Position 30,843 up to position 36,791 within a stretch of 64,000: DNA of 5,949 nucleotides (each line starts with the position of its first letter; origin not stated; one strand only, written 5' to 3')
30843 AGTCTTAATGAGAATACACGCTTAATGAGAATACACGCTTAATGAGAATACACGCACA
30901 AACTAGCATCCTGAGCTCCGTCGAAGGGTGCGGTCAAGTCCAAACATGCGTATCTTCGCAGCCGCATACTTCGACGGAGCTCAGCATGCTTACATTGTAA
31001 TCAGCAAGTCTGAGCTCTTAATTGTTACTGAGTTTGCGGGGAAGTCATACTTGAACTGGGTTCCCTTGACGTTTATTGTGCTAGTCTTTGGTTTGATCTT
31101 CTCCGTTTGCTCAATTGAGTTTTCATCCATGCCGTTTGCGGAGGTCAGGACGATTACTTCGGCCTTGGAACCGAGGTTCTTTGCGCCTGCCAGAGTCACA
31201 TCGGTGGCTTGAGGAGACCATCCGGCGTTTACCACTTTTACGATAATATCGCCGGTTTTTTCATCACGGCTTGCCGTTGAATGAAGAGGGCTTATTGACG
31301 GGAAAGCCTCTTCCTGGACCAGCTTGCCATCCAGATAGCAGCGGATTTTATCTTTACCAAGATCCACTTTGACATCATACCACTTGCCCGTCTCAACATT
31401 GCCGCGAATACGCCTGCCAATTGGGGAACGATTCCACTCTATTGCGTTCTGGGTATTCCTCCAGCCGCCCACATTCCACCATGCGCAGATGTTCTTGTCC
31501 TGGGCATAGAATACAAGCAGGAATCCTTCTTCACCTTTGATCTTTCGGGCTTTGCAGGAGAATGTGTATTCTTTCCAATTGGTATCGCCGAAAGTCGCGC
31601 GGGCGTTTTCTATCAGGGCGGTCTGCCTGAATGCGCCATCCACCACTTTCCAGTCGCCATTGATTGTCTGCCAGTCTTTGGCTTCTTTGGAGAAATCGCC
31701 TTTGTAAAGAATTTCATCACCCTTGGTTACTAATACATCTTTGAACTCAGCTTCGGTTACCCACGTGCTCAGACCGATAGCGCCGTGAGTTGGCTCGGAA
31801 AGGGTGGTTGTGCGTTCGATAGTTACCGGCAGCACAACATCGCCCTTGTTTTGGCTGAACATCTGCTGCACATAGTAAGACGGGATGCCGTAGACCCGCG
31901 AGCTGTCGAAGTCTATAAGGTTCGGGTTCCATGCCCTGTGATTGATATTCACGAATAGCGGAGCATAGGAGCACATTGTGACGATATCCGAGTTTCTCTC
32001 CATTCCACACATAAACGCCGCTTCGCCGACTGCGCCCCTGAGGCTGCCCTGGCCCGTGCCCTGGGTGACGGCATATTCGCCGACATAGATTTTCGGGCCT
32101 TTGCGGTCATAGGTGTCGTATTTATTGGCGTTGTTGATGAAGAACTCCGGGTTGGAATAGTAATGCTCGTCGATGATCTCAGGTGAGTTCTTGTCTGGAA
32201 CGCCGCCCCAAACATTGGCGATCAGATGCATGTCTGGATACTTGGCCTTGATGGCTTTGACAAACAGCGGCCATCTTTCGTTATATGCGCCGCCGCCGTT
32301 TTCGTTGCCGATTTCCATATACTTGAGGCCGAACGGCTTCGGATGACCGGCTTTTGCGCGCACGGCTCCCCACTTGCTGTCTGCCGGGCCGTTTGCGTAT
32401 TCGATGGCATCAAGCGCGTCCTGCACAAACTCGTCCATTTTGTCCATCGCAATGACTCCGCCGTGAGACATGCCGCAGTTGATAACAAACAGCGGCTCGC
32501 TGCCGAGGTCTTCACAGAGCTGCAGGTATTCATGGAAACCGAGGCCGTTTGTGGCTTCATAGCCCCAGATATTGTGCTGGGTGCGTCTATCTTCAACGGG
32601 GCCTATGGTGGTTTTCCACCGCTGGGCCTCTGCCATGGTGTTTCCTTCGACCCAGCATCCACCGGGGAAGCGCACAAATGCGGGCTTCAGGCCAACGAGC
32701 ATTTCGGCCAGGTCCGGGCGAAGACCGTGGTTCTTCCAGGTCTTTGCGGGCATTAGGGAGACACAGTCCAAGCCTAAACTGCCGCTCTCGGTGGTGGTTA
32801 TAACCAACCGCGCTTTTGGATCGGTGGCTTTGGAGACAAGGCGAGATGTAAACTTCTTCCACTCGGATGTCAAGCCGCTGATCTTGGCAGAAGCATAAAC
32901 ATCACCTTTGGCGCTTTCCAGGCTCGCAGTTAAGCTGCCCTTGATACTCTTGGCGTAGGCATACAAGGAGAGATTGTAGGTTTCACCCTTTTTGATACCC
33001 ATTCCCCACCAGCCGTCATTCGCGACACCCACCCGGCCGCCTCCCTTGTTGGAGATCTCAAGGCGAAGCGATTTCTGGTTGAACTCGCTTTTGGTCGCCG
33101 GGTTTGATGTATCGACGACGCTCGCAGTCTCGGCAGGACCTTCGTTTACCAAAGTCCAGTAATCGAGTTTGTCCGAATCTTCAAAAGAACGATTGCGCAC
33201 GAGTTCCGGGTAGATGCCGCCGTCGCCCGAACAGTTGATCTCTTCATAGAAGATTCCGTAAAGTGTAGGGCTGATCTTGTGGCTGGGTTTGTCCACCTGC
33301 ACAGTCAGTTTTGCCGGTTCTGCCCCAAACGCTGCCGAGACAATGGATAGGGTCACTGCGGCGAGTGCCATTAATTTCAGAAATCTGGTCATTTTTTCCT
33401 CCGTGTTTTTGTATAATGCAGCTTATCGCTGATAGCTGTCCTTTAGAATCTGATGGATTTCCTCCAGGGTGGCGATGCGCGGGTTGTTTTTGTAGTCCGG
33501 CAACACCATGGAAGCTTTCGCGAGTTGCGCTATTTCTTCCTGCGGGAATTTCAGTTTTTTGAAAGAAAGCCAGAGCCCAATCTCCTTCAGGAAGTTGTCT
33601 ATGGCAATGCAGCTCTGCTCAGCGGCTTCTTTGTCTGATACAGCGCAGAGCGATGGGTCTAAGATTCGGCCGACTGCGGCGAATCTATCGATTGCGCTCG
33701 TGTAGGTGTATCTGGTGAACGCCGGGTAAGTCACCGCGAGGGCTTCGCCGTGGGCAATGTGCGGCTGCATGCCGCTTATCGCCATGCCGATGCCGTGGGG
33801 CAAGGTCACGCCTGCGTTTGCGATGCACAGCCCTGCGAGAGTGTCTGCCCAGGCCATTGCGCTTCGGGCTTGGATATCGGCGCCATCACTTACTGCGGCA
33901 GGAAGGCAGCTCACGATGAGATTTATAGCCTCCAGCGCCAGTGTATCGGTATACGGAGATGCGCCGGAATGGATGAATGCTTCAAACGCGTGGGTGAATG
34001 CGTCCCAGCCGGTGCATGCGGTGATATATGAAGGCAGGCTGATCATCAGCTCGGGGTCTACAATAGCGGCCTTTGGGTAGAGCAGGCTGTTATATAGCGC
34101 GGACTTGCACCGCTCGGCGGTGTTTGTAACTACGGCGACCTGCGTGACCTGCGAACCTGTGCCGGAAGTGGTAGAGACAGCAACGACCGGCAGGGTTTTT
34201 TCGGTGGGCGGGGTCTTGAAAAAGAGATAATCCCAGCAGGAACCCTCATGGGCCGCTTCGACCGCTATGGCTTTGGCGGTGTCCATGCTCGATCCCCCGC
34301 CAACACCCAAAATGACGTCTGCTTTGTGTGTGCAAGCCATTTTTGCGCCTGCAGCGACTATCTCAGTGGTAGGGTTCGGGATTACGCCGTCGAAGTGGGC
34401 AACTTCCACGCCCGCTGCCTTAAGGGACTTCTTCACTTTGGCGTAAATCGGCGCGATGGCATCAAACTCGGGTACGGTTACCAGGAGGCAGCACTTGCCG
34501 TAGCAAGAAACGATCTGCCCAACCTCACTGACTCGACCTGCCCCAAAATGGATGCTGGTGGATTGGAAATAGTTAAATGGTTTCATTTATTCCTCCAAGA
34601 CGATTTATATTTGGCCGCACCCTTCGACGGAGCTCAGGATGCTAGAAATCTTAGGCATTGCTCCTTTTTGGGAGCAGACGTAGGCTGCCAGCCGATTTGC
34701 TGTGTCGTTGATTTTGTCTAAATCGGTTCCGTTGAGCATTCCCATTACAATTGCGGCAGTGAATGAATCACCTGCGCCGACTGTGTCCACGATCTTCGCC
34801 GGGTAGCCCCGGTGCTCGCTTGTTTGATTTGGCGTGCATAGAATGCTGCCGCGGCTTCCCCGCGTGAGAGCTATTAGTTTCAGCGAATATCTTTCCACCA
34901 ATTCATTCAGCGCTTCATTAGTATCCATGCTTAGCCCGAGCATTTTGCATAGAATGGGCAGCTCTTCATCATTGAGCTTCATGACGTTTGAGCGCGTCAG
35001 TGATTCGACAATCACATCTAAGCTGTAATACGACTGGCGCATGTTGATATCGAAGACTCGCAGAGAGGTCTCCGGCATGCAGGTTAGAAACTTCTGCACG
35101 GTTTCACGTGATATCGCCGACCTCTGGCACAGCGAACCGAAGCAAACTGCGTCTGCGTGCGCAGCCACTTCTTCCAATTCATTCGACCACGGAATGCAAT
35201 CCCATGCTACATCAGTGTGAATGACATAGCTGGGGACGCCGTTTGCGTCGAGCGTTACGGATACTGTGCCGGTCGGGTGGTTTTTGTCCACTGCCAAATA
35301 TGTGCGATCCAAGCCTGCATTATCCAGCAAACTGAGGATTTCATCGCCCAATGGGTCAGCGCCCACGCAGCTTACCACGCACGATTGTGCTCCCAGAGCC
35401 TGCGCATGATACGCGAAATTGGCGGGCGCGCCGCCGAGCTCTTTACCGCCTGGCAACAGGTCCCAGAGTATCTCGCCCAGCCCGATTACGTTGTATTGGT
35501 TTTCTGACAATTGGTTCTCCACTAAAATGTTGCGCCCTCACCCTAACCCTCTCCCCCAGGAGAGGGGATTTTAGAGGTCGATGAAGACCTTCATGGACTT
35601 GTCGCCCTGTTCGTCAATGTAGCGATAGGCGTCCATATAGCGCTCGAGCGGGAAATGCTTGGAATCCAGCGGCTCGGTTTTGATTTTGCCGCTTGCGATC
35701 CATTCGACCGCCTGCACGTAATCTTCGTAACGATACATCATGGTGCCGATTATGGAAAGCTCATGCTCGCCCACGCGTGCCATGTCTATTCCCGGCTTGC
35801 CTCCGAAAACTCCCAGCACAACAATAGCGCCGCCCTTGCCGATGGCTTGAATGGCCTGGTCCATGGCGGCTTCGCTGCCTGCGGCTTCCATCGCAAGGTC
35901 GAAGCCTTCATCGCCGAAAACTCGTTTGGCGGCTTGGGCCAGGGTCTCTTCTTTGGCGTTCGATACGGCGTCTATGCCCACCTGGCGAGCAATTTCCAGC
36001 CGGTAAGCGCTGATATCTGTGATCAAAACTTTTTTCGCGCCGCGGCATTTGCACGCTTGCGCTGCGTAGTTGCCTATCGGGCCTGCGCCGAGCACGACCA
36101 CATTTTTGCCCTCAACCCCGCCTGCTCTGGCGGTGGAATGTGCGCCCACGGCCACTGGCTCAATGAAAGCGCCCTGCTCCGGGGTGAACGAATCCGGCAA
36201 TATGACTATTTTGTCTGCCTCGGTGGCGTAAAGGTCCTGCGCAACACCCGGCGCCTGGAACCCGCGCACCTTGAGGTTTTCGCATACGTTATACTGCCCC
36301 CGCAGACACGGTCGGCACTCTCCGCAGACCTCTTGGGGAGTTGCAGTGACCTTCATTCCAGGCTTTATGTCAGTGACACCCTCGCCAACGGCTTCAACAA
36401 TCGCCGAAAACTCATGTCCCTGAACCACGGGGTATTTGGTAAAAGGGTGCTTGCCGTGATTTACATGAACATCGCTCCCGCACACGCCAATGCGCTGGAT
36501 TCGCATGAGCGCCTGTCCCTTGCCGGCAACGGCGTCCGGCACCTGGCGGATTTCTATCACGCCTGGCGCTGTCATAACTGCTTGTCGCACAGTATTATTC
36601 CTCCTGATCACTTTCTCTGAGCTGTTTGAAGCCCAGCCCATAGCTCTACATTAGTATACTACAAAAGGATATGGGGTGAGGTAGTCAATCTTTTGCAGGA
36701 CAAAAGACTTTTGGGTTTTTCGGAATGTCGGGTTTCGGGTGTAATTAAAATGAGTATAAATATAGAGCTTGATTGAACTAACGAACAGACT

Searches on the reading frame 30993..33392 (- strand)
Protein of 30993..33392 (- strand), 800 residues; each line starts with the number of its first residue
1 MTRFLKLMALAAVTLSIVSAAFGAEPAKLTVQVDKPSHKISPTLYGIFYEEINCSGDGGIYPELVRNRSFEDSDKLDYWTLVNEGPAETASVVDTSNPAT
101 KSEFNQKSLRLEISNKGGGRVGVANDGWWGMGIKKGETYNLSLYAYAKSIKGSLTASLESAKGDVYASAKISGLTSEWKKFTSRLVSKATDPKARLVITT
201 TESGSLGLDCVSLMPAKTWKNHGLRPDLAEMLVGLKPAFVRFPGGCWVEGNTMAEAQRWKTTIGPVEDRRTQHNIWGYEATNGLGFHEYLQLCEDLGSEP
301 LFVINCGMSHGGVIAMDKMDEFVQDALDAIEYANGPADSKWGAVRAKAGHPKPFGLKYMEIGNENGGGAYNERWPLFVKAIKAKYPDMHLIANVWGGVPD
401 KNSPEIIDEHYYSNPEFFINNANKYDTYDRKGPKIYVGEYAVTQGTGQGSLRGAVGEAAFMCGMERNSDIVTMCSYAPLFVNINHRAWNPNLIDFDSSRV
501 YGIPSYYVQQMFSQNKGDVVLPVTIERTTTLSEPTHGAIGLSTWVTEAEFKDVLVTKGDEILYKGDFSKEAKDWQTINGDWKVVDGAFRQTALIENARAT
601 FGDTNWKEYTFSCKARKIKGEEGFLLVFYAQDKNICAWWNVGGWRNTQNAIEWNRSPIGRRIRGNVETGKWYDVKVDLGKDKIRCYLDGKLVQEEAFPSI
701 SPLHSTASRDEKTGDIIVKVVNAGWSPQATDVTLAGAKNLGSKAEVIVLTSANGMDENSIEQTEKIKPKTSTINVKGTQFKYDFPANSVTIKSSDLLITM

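Call 78: search_protein_families(library=pfam, proteins=[window:30993-33392:-], max_evalue=0.00001)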
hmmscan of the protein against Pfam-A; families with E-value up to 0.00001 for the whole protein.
window:30993-33392:- (800 aa): 3 families
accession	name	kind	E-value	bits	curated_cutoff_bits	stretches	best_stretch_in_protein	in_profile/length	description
PF22848.2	ASD1_dom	-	4.7e-52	177.4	22.2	1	232-441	3-239/239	Alpha-L-arabinofuranosidase 1 domain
PF06964.18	Alpha-L-AF_C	-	1.8e-33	116.5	27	1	438-788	1-165/165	Alpha-L-arabinofuranosidase C-terminal domain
PF02018.23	CBM_4_9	-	2.7e-08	34.7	25.9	1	63-201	2-133/136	Carbohydrate binding domain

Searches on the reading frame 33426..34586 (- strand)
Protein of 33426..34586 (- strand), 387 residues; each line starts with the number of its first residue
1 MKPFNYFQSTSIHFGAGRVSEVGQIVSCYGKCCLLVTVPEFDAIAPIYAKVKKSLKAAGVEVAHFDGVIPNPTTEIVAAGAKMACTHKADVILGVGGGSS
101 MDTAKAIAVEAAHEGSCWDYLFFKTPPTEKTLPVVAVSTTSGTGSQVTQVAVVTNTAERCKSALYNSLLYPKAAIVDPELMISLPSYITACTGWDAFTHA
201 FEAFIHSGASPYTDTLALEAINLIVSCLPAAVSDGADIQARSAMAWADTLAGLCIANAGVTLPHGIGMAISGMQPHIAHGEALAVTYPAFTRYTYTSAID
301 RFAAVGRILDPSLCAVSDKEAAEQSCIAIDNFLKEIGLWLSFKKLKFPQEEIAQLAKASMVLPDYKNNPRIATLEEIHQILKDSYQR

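Call 78: search_protein_families(library=pfam, proteins=[window:33426-34586:-], max_evalue=0.00001)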
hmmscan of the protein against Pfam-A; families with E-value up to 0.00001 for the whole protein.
window:33426-34586:- (387 aa): 3 families
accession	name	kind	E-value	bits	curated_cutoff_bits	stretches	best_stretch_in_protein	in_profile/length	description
PF00465.25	Fe-ADH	-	1.1e-49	168.7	31.3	1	10-178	2-168/168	Iron-containing alcohol dehydrogenase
PF25137.1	ADH_Fe_C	-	2.1e-43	148.7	27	1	189-385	1-194/194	Fe-containing alcohol dehydrogenase family, C-terminal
PF13685.12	Fe-ADH_2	-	4.5e-09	36.9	28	1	17-111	5-97/149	Iron-containing alcohol dehydrogenase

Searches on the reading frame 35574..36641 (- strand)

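Call 78: search_protein_families(library=pfam, proteins=[window:35574-36641:-], max_evalue=0.00001)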
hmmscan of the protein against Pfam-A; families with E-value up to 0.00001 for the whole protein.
window:35574-36641:- (356 aa): 4 families
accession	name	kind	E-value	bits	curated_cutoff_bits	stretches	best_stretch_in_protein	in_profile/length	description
PF00107.32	ADH_zinc_N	-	2.3e-29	102.4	31.8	1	188-316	1-128/129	Zinc-binding dehydrogenase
PF08240.17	ADH_N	-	3.5e-25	88.7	23.5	1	40-150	1-104/104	Alcohol dehydrogenase GroES-like domain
PF13602.12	ADH_zinc_N_2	-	1.1e-10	43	27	1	222-344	2-125/134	Zinc-binding dehydrogenase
PF16912.11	Glu_dehyd_C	-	1.6e-09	38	34.9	1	170-355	23-210/211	Glucose dehydrogenase C-terminus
